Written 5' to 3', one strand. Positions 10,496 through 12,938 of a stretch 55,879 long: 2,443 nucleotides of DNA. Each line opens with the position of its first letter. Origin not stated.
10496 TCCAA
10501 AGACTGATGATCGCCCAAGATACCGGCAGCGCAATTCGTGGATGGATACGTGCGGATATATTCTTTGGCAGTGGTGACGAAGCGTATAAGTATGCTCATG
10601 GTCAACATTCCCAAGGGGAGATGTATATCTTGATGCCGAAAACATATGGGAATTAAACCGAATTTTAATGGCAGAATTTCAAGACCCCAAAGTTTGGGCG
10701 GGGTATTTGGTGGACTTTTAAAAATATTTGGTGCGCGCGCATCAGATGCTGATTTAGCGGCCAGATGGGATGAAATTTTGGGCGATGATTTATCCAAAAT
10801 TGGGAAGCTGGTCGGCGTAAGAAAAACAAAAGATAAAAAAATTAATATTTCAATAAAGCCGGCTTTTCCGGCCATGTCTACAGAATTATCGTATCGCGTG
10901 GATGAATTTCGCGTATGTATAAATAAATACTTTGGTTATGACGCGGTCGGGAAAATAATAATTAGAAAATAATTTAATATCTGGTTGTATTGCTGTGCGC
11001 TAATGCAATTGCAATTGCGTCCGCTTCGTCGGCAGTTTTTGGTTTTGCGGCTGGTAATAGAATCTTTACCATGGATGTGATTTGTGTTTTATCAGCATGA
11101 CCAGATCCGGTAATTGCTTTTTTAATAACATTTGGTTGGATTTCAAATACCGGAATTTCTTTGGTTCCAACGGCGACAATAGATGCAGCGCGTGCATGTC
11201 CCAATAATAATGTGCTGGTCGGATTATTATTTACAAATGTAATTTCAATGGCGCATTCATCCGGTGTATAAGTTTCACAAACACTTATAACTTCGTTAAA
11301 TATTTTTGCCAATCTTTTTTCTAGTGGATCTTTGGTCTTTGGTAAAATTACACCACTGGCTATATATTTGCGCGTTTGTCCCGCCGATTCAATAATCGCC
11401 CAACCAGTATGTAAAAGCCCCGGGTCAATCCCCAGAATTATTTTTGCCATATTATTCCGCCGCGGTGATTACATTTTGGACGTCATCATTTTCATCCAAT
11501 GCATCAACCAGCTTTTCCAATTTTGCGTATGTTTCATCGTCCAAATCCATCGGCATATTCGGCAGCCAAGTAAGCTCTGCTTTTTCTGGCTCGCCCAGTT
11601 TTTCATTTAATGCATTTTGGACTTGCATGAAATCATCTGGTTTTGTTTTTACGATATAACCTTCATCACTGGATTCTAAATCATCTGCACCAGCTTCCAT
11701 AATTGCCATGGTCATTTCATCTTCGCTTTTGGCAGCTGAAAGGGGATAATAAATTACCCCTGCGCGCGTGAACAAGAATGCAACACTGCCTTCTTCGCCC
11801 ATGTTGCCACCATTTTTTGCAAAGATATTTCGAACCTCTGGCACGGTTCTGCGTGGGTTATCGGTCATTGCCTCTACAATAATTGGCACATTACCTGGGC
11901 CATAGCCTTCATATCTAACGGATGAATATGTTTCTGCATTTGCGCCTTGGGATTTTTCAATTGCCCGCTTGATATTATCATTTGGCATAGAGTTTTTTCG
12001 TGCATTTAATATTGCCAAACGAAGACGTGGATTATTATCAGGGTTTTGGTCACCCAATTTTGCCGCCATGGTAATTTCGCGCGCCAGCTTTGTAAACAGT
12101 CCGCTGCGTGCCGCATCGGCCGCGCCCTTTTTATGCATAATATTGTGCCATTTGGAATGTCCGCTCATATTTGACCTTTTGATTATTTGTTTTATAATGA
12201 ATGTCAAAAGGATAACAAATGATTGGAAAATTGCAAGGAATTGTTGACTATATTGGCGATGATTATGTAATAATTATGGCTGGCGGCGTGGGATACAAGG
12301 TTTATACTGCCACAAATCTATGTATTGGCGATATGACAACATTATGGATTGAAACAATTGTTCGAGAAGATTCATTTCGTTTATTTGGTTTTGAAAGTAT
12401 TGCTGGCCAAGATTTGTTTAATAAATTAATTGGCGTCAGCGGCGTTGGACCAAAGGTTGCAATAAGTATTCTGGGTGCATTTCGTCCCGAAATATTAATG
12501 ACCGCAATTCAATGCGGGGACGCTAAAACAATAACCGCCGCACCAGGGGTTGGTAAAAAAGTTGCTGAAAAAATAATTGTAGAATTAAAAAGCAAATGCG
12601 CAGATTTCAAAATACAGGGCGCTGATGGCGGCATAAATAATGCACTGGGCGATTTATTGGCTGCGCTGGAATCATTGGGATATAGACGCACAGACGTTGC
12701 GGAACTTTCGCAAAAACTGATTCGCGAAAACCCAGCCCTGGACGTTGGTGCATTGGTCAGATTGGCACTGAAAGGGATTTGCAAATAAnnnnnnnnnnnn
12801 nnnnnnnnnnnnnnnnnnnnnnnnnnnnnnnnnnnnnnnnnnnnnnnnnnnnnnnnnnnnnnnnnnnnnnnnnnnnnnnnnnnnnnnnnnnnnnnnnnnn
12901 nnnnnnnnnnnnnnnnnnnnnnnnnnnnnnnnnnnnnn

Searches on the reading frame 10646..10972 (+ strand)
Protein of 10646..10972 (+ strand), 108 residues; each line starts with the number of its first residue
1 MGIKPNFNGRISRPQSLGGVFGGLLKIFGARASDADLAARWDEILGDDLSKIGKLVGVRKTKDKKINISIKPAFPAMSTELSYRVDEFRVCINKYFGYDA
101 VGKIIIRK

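Call 21: search_protein_families(library=pfam, proteins=[window:10646-10972:+], max_evalue=0.0001)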
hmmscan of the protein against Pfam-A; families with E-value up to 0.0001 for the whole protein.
window:10646-10972:+ (108 aa): 1 family
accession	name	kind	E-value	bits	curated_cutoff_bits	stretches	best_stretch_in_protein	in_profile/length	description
PF05258.17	DciA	-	6.8e-06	26.7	24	1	28-106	16-89/89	Dna[CI] antecedent, DciA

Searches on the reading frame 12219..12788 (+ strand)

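Call 22: search_protein_families(library=pfam, proteins=[window:12219-12788:+], max_evalue=0.0001)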
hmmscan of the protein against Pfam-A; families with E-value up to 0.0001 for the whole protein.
window:12219-12788:+ (189 aa): 4 families
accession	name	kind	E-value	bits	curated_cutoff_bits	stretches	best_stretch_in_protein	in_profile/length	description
PF01330.27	RuvA_N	-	1.6e-15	57.4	23.6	1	1-57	1-61/61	RuvA N terminal domain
PF14520.12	HHH_5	-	1.2e-14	55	27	1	67-124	1-56/57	Helix-hairpin-helix domain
PF07499.19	RuvA_C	-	1e-08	36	24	1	141-186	1-45/47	RuvA, C-terminal domain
PF00633.29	HHH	-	2.6e-06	27.4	24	0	104-120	12-28/30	Helix-hairpin-helix motif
